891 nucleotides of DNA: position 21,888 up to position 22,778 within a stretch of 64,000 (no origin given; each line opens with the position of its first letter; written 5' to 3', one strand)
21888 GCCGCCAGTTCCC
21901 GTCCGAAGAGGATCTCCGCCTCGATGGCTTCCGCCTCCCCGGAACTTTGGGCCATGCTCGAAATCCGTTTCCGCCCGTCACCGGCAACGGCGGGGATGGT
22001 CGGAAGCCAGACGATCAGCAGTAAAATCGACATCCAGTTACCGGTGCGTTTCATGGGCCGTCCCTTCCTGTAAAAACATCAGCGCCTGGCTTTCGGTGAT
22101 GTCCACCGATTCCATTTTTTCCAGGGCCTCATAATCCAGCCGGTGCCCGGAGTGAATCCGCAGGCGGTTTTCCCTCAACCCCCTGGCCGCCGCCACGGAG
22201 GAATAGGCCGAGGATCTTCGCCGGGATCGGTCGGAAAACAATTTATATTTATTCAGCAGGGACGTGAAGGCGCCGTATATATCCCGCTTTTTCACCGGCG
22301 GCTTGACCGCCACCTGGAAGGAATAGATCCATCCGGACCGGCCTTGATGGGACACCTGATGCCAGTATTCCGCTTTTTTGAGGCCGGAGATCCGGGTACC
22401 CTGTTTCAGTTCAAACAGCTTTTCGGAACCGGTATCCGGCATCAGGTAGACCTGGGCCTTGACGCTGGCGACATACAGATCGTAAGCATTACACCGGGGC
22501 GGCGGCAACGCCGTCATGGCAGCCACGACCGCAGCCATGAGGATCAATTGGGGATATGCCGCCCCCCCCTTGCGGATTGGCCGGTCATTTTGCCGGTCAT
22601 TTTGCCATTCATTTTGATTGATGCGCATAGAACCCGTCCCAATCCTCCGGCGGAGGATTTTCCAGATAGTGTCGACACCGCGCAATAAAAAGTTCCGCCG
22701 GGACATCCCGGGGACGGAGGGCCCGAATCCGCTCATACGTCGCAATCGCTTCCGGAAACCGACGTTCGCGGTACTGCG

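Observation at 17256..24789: Candidate envelope signalling system: CHASE2 cyclase - SH3 protein - M48 protease - FadL/PorV-like barrel - giant lipoprotein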

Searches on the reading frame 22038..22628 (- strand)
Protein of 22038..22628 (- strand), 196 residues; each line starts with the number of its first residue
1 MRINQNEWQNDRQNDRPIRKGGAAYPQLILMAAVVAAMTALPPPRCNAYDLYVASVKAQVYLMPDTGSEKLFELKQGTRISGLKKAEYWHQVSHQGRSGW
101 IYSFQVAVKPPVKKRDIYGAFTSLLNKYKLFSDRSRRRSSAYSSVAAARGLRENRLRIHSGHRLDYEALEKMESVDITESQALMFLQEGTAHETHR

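Call 4: search_protein_families(library=pfam, proteins=[window:22038-22628:-], max_evalue=0.01)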
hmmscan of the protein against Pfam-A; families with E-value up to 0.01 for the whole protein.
window:22038-22628:- (196 aa): 2 families
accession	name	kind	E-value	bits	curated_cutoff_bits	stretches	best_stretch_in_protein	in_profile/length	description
PF08239.17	SH3_3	-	2.3e-05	24.9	27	1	64-103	9-50/54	Bacterial SH3 domain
PF06347.19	SH3_4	-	0.0021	18.2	24.1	1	57-103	4-51/56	Bacterial SH3 domain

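Call 5: search_protein_families(library=ncbifam, proteins=[window:22038-22628:-], max_evalue=0.01)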
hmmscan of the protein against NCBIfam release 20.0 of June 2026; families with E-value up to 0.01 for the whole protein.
window:22038-22628:- (196 aa): 1 family
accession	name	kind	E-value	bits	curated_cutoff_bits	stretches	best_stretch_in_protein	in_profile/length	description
TIGR04211.1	SH3_and_anchor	equivalog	0.0051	16.4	65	1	73-115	23-67/198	TIGR04211 family SH3 domain-containing protein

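Call 10: find_homologous_proteins(query=window:22038-22628:-, max_evalue=0.001)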
Query window:22038-22628:- (196 aa): 5 proteins with E <= 0.001 among 222 candidates.
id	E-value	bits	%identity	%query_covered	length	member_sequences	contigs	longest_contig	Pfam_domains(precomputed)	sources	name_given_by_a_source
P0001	3.2e-126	436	100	100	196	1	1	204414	-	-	-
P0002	3.0e-69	251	64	94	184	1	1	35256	-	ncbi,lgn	-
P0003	3.0e-57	212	59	81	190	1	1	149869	-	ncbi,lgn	-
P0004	7.7e-41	158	47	83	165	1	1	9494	PF08239.18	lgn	-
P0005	8.8e-28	116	39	79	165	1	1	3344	-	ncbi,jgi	jgi:hypothetical protein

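Call 11: find_encoding_contigs(protein=P0004, flank=10000, max_places=3)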
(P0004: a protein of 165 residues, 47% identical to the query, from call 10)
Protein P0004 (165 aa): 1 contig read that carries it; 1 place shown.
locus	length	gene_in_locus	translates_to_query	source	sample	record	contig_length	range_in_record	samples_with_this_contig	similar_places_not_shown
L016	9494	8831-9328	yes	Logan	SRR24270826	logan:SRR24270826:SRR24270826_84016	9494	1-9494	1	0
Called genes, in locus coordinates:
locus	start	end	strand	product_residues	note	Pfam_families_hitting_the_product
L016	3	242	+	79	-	?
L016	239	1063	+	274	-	PF13507:GATase_5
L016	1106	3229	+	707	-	PF13176:TPR_7 (faint), PF13428:TPR_14 (faint), PF12895:ANAPC3 (faint), PF13424:TPR_12 (faint), PF13431:TPR_17 (faint), PF13432:TPR_16 (faint), PF00515:TPR_1 (faint), PF07719:TPR_2 (faint), +4 more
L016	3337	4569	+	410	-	PF16491:Peptidase_M48_N, PF01435:Peptidase_M48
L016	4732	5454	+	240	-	-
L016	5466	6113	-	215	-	PF13353:Fer4_12 (faint), PF04055:Radical_SAM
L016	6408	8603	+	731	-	PF05226:CHASE2, PF00211:Guanylate_cyc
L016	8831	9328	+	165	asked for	PF08239:SH3_3 (weak)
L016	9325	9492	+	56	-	?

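Call 12: find_encoding_contigs(protein=P0005, flank=10000, max_places=3)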
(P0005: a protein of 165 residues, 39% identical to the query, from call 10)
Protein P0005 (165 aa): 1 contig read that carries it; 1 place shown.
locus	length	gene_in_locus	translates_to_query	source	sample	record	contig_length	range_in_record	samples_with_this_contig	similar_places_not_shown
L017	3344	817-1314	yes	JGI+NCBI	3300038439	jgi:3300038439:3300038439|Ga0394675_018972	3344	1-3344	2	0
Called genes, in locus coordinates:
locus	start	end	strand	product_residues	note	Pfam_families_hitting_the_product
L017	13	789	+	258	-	PF00211:Guanylate_cyc, PF00515:TPR_1 (faint)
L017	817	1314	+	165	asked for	-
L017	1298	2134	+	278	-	PF01435:Peptidase_M48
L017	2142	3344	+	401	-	?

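Call 14: find_related_loci(query=A1, collection=genome_contigs, flank=10000)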
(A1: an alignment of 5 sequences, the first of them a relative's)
Query A1 (196 aa) in genome_contigs; peptide patterns used: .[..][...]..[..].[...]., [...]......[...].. (x = any residue, [..] = any of these).
123 stretches matched a pattern; 9 encode a relative of the query (tblastn E <= 1e-3); 9 distinct loci.
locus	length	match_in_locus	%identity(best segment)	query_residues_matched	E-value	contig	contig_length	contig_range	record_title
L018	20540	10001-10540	64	13-196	3e-70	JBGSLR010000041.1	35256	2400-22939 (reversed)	MAG: Desulfobacterales bacterium isolate JTS-AC21 k141_2997162, whole genome shotgun sequence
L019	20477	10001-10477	59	35-193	1e-57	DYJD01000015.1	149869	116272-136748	MAG TPA_asm: Desulfosudis oleivorans isolate FI88_2_51_70 Afr_mines_FI88_73_length_149869_cov_29_145440, whole genome sh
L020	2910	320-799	41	34-193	1e-43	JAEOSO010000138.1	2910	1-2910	MAG: Candidatus Borrarchaeota archaeon isolate Yap75.bin3.45 contig-145_71108, whole genome shotgun sequence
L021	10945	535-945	37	51-193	3e-26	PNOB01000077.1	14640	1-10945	MAG: Desulfobacterium sp. isolate SW.3.97 SW_1002559_14640, whole genome shotgun sequence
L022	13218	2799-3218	38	44-189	2e-24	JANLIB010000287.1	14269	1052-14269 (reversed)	MAG: Gallionella sp. isolate S40-4 k99_385758, whole genome shotgun sequence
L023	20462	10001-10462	35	29-190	2e-18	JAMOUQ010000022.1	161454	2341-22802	MAG: Desulfobacteraceae bacterium isolate PIR-30_metabat1_scaf2bin.020 PIR-30_scaffold_23_c2, whole genome shotgun seque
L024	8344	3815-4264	32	35-190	4e-17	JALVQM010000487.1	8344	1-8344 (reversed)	MAG: Desulfobacteraceae bacterium isolate A3_metabat2_scaf2bin.053 A3_NODE_9159_length_8344_cov_2.469758, whole genome s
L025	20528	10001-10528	27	14-189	7e-12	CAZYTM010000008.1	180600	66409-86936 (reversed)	MAG TPA_asm: uncultured Geobacteraceae bacterium isolate SRP302447_co2_358 genome assembly, contig: NODE_267_length_1806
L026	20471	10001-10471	41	26-189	6e-40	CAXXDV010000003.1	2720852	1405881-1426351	MAG: Desulfosudaceae bacterium isolate 2fa5082e-9599-4a38-b238-f5dfa6a28bc4 genome assembly, contig: contig_3, whole gen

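Call 17: search_protein_families(library=pfam, proteins=[L025:8250-9887:+, L025:12686-13186:+, L025:13189-15081:+, L023:12551-13570:+, L023:13574-14491:+, L024:6484-7362:+, L024:7365-8282:+, L025:7056-7862:+, L025:6400-7059:+, L022:5543-7963:-], max_evalue=0.01)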
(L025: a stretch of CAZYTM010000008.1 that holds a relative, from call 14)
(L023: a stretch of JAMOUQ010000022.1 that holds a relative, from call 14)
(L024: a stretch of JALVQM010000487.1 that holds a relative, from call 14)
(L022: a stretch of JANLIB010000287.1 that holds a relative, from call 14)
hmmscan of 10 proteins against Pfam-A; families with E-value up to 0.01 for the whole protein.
L025:8250-9887:+ (545 aa): 3 families
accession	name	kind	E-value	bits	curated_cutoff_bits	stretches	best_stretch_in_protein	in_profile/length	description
PF00682.25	HMGL-like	-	7.5e-99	330.8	29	1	40-308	2-259/260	HMGL-like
PF08502.15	LeuA_dimer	-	1.6e-40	138.5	24.9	1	405-534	1-130/131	LeuA allosteric (dimerisation) domain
PF22617.1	HCS_D2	-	1.1e-31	109.5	27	1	323-404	1-82/82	Homocitrate synthase post-HMGL domain-like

L025:12686-13186:+ (166 aa): 0 families

L025:13189-15081:+ (630 aa): 1 family
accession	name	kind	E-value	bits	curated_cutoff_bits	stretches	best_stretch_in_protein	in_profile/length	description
PF19527.4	DUF6055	-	0.00013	21.5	27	1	220-322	130-238/417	Family of unknown function (DUF6055)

L023:12551-13570:+ (339 aa): 2 families
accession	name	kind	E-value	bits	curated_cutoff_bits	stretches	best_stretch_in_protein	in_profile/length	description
PF08668.18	HDOD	-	3.5e-57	193.5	22.9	1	64-259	1-193/196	HDOD domain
PF01966.28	HD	-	5.3e-08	33.6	22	1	160-282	2-114/116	HD domain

L023:13574-14491:+ (305 aa): 2 families
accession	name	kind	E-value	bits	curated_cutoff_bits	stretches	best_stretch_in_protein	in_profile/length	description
PF12706.13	Lactamase_B_2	-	1.8e-11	44.5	27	2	38-176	1-140/200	Beta-lactamase superfamily domain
PF00753.33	Lactamase_B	-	8.2e-05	23.1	22.7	1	37-92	15-70/196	Metallo-beta-lactamase superfamily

L024:6484-7362:+ (292 aa): 2 families
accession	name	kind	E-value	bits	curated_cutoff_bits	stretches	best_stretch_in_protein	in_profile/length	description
PF08668.18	HDOD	-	7.1e-58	195.8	22.9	1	17-210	1-191/196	HDOD domain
PF01966.28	HD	-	9.2e-10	39.3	22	1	113-235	2-114/116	HD domain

L024:7365-8282:+ (305 aa): 2 families
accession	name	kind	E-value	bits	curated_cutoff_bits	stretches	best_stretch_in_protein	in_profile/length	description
PF12706.13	Lactamase_B_2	-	2.4e-12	47.3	27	2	38-182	1-146/200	Beta-lactamase superfamily domain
PF00753.33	Lactamase_B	-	0.00072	20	22.7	1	37-92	15-70/196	Metallo-beta-lactamase superfamily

L025:7056-7862:+ (268 aa): 1 family
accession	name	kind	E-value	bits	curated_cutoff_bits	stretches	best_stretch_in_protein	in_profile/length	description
PF01066.26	CDP-OH_P_transf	-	5.1e-23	82.6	22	1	18-168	2-139/152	CDP-alcohol phosphatidyltransferase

L025:6400-7059:+ (219 aa): 1 family
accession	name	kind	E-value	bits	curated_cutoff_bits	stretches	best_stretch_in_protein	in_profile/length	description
PF02666.20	PS_Dcarbxylase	-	9.7e-44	149.8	22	1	48-215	2-197/198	Phosphatidylserine decarboxylase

L022:5543-7963:- (806 aa): 4 families
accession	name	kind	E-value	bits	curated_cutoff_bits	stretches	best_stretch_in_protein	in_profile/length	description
PF00263.26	Secretin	-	4.7e-51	173.2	27.5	1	553-720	1-169/169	Bacterial type II and III secretion system protein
PF03958.22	Secretin_N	-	6.1e-41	138.9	28.2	3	379-466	1-69/69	Bacterial type II/III secretion system short domain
PF21305.2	type_II_gspD_N0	-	8.2e-26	90.1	27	1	146-215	1-71/71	GspD-like, N0 domain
PF02983.19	Pro_Al_protease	-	0.0016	18.9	23.4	0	342-368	29-54/59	Alpha-lytic protease prodomain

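Call 55: predict_structure(alignment_id=A3)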
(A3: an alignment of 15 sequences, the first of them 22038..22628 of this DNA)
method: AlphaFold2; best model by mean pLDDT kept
length: 196 residues; sequences in the alignment: 15
mean_pLDDT: 77.8   pTM: 0.42
mean pLDDT of the five models: 77.8, 77.7, 75.7, 74.7, 74.6
residues with pLDDT >= 90: 66; 70-90: 61; 50-70: 66; < 50: 3
segments of 3 or more residues with pLDDT < 50: none
pLDDT, mean of each block of 10 residues (from residue 1): 56 58 72 90 81 97 96 97 96 96 96 69 70 61 55 67 71 75 82 64
secondary structure, 60 per line:
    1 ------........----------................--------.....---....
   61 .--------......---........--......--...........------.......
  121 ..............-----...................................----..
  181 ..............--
elements in order: H7-14 H25-40 E49-53 E57-61 E70-75 E79-86 E89-94 E97-102 H114-134 H140-174 H179-194

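Call 83: fold_search(model_id=the predicted structure, library=pdb)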
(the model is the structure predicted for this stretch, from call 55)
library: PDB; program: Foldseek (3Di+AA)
matches with E <= 10: 1272; with E <= 0.001: 0
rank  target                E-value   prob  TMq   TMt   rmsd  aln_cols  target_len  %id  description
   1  9a7d_A                1.4e-03  1.00  0.32  0.13   4.7        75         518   19  Integrative model of YRVJ-YACD by crosslinking MS and deep learning (released 2024-09-18)
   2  9ovi_A                2.1e-03  1.00  0.29  0.79   1.7        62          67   18  Crystal Structure of SH3-like_bac-type domain (79-145) of Conserved domain protein GBAA_2967 from Bacillus anthracis A (released 2025-06-11)
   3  4r0k_A                3.5e-03  1.00  0.29  0.19   1.8        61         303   23  Crystal structure of a putative dipeptidyl-peptidase VI (BT_1314) from Bacteroides thetaiotaomicron VPI-5482 at 1.75 A (released 2014-08-20)
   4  2krs_MODEL_1_A        3.5e-03  1.00  0.29  0.71   1.8        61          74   13  Solution NMR structure of SH3 domain from CPF_0587 (fragment 415-479) from Clostridium perfringens. Northeast  (released 2010-01-26)
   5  4r0k_B                3.9e-03  1.00  0.29  0.19   1.3        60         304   23  Crystal structure of a putative dipeptidyl-peptidase VI (BT_1314) from Bacteroides thetaiotaomicron VPI-5482 at 1.75 A (released 2014-08-20)
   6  4krt_B                5.0e-03  1.00  0.28  0.17   2.3        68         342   18  X-ray structure of endolysin from clostridium perfringens phage phiSM101 (released 2014-04-02)
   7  9a4o_B                7.1e-03  1.00  0.29  0.11   2.5        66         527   23  Integrative model of IF2-TAGH by crosslinking MS and deep learning (released 2024-09-18)
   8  2vge                  9.5e-03  1.00  0.25  0.24  15.6       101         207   19  Crystal structure of the C-terminal region of human iASPP (released 2008-02-05)
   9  3pvq_A                1.0e-02  1.00  0.29  0.19   1.8        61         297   23  Crystal structure of a putative dipeptidyl-peptidase VI (BT_1314) from BACTEROIDES THETAIOTAOMICRON VPI-5482 at 2.10 A (released 2011-02-02)
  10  3npf_B                1.4e-02  1.00  0.29  0.19   1.4        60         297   23  Crystal structure of a putative dipeptidyl-peptidase VI (BACOVA_00612) from Bacteroides ovatus at 1.72 A resolution (released 2010-07-28)
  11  4krt_A                1.6e-02  1.00  0.30  0.17   2.8        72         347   17  X-ray structure of endolysin from clostridium perfringens phage phiSM101 (released 2014-04-02)
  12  3npf_A                1.7e-02  1.00  0.29  0.19   1.8        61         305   23  Crystal structure of a putative dipeptidyl-peptidase VI (BACOVA_00612) from Bacteroides ovatus at 1.72 A resolution (released 2010-07-28)
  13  6sqx_B                1.7e-02  1.00  0.28  0.12   5.1        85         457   21  Insights into a novel NlpC/P60 Endopeptidase from Photobacterium damselae subsp. piscicida (released 2020-09-30)
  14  2kt8_MODEL_1_A        1.7e-02  1.00  0.27  0.62   5.1        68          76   13  Solution NMR structure of the CPE1231(468-535) protein from Clostridium perfringens, Northeast Structural Geno (released 2010-02-02)
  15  6biq_A                1.9e-02  1.00  0.30  0.22   1.5        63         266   13  Structure of NlpC2 from Trichomonas vaginalis (released 2018-11-07)
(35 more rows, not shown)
